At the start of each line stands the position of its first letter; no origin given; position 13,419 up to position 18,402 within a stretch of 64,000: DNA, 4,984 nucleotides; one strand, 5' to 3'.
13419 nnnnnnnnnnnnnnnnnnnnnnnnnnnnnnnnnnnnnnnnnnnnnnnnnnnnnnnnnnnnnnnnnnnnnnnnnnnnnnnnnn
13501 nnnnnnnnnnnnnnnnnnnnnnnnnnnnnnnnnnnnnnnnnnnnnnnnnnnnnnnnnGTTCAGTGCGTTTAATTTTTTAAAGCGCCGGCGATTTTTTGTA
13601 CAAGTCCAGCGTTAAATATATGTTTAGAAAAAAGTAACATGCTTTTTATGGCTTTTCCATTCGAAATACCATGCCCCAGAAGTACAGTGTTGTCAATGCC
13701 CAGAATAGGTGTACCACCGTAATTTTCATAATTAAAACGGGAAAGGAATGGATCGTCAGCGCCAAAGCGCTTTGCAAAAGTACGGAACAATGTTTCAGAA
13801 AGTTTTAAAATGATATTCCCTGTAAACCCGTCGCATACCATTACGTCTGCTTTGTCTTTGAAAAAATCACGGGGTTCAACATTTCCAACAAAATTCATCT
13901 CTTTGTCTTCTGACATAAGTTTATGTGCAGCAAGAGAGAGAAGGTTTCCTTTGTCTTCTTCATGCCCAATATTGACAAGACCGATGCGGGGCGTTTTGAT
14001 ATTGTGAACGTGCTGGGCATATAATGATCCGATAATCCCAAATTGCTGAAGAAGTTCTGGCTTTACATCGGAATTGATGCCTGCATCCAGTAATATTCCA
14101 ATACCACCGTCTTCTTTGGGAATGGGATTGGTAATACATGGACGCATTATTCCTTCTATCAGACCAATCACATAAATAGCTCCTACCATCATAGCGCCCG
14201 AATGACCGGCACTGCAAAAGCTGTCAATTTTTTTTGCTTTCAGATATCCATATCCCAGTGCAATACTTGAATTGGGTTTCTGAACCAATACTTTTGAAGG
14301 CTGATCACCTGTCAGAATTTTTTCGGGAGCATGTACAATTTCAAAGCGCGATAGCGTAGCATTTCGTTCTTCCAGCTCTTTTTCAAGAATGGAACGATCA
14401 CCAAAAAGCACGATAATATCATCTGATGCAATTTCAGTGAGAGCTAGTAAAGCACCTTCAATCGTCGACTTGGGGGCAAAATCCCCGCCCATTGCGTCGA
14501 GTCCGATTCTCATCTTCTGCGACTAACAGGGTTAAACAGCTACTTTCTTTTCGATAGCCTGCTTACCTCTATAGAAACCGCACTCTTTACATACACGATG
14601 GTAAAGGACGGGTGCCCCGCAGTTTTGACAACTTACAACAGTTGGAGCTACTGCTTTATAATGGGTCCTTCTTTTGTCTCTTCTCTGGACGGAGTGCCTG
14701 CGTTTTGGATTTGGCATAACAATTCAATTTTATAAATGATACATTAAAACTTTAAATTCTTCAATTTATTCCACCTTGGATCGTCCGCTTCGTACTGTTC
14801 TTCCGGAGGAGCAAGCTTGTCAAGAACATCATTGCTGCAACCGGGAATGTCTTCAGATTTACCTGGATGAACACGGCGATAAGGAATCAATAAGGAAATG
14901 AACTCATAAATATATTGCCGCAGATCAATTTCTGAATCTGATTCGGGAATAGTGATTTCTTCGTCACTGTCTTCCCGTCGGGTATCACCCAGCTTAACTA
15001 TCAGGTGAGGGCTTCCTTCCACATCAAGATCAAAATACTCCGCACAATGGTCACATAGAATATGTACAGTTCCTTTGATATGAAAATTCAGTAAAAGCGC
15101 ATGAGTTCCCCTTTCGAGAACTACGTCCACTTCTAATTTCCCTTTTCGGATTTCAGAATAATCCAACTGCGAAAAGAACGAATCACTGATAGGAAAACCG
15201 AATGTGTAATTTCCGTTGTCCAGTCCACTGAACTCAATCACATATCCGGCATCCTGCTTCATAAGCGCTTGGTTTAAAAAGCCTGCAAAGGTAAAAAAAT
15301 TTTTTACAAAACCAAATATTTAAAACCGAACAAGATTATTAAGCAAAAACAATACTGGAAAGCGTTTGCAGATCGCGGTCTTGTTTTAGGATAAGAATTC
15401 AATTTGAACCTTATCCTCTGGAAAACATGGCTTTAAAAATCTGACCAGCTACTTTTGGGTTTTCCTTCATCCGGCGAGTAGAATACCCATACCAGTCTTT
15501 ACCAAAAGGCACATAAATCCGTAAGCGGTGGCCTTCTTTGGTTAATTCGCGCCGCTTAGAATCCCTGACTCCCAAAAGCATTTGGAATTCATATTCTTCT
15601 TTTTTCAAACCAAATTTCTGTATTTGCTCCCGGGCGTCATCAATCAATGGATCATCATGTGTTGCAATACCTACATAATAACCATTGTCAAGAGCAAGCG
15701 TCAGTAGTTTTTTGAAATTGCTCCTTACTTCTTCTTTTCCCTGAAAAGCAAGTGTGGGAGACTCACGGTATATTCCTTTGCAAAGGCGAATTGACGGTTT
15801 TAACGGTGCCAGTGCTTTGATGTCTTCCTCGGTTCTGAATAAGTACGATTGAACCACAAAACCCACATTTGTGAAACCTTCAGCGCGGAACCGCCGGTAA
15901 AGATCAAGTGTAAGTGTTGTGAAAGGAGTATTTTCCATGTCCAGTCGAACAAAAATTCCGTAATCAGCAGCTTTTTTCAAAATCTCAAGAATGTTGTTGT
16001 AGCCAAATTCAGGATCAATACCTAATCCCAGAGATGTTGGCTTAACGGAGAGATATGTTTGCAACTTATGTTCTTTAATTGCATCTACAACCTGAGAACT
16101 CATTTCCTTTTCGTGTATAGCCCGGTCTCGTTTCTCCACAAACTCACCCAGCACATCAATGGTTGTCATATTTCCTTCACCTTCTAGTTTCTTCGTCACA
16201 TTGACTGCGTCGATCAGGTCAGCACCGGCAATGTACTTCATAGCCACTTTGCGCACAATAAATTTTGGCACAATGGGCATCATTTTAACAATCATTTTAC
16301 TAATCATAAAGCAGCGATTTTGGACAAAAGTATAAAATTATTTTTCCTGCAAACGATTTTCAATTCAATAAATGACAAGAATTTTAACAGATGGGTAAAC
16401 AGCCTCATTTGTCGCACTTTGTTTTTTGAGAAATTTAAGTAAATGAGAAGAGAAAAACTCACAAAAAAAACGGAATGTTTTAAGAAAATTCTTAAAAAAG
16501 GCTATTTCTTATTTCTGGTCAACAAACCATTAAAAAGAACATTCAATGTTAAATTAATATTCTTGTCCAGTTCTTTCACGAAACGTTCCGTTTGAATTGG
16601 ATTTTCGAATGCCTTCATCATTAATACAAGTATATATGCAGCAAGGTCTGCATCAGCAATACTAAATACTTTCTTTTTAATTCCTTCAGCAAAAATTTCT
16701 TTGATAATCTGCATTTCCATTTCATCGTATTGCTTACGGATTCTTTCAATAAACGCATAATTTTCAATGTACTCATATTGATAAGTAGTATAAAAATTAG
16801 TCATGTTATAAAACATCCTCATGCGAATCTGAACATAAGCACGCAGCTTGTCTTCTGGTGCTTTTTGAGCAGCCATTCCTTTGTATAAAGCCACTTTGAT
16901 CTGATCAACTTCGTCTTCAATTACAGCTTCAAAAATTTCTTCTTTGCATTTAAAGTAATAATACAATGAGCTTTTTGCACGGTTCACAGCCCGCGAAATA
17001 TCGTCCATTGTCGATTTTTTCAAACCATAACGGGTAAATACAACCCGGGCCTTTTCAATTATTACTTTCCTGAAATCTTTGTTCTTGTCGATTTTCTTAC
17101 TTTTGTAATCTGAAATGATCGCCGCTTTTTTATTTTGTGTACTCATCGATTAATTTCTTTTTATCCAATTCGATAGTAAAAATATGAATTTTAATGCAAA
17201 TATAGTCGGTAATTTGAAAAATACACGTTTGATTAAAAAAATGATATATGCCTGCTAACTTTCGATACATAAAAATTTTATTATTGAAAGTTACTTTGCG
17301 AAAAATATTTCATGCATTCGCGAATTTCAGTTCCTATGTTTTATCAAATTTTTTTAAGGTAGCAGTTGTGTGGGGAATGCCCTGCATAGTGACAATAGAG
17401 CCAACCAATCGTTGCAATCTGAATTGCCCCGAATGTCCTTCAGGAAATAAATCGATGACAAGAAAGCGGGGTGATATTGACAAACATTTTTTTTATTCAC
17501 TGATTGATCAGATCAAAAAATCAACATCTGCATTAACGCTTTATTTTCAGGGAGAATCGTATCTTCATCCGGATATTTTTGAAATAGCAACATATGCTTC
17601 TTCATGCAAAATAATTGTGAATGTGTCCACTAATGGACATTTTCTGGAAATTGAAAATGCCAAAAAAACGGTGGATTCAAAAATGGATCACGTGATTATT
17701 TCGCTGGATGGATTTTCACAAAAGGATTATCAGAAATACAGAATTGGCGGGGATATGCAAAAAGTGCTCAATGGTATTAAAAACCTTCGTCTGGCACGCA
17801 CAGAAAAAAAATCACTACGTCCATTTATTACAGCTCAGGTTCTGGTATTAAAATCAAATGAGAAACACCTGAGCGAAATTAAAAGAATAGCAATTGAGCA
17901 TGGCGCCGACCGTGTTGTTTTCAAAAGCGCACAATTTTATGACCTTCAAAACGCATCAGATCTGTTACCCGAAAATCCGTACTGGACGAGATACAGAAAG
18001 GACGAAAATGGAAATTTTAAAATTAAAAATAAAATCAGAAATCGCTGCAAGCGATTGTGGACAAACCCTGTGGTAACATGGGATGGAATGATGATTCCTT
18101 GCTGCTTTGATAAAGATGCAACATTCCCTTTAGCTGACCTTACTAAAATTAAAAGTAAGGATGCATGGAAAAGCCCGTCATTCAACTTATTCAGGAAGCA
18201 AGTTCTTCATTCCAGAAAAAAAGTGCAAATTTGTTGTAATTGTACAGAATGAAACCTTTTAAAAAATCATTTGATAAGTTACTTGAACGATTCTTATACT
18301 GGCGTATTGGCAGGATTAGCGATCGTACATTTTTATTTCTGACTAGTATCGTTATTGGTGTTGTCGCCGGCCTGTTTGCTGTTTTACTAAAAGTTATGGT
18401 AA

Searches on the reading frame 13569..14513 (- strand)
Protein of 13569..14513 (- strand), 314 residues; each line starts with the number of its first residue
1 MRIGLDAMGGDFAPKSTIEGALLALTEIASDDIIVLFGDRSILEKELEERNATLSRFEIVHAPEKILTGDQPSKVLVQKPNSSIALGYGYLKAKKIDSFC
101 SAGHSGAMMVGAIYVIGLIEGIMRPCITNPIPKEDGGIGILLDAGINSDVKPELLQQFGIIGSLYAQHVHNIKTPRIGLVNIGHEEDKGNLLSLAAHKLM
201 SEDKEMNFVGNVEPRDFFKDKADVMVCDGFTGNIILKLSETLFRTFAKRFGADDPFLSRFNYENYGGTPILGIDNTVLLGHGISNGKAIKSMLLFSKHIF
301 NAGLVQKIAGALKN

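Call 79: search_protein_families(library=pfam, proteins=[window:13569-14513:-], max_evalue=0.00001)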
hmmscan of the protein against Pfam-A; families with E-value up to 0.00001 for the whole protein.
window:13569-14513:- (314 aa): 1 family
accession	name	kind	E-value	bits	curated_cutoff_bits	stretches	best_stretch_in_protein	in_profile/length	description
PF02504.20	FA_synthesis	-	3.5e-77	260.1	29.1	1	1-295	1-312/324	Fatty acid synthesis protein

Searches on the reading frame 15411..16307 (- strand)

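Call 79: search_protein_families(library=pfam, proteins=[window:15411-16307:-], max_evalue=0.00001)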
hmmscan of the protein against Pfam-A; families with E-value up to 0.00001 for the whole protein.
window:15411-16307:- (298 aa): 1 family
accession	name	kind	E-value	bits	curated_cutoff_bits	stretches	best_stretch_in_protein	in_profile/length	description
PF01619.24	Pro_dh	-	7.5e-30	104.9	27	1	37-289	4-275/278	Proline dehydrogenase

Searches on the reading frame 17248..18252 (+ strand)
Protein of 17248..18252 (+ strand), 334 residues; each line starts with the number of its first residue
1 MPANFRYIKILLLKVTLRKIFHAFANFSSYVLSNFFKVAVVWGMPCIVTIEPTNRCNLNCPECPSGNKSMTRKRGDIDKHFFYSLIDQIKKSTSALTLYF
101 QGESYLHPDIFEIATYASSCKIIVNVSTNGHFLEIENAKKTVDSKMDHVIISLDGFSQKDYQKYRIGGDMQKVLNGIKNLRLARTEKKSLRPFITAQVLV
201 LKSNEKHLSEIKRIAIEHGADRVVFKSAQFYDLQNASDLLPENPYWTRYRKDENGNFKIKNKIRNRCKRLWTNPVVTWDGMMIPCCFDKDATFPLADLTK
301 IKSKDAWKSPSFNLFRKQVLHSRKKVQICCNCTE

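Call 79: search_protein_families(library=pfam, proteins=[window:17248-18252:+], max_evalue=0.00001)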
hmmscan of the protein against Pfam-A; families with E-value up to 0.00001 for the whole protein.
window:17248-18252:+ (334 aa): 2 families
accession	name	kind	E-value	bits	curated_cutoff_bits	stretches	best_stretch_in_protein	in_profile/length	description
PF04055.27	Radical_SAM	-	6.4e-14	52.9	29.5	1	50-186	1-142/166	Radical SAM superfamily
PF13186.11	SPASM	-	1.5e-10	41.6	21.5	1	267-333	1-67/67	Iron-sulfur cluster-binding domain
